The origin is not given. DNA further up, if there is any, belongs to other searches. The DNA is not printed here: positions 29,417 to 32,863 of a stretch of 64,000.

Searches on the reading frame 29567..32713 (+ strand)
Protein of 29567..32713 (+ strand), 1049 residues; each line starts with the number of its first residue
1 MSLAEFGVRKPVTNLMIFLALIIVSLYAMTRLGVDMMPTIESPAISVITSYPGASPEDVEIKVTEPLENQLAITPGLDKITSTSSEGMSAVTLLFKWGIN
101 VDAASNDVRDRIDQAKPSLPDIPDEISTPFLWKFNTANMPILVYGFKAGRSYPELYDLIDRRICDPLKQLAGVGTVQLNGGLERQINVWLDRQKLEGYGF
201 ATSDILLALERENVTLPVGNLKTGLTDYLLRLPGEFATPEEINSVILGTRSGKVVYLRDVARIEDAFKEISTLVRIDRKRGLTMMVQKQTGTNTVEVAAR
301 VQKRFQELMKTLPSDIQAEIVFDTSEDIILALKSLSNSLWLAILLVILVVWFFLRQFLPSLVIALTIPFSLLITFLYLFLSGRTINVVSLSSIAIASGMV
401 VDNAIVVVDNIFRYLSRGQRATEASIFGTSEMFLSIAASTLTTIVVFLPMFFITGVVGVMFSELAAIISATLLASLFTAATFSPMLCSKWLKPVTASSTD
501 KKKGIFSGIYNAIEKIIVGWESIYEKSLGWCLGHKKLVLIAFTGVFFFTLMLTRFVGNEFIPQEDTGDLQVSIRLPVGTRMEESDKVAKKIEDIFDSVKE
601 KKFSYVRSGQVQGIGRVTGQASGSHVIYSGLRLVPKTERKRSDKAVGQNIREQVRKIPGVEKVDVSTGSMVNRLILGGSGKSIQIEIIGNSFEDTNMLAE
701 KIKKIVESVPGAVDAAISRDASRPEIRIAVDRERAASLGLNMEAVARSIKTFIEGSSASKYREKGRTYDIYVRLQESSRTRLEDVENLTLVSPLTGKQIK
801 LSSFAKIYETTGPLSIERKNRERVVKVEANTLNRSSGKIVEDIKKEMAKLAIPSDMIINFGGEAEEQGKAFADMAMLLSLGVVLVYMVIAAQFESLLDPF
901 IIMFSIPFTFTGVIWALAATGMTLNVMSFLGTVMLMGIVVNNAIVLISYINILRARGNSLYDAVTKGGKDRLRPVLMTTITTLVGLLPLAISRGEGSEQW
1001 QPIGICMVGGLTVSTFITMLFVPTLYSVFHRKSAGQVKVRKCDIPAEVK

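Call 43: search_protein_families(library=pfam, proteins=[window:29567-32713:+], max_evalue=0.001)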
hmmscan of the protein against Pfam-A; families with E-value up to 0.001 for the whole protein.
window:29567-32713:+ (1049 aa): 1 family
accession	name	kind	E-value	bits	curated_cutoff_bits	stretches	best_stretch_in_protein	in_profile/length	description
PF00873.25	ACR_tran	-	1.4e-258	861.1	28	1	4-1030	2-1021/1021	AcrB/AcrD/AcrF family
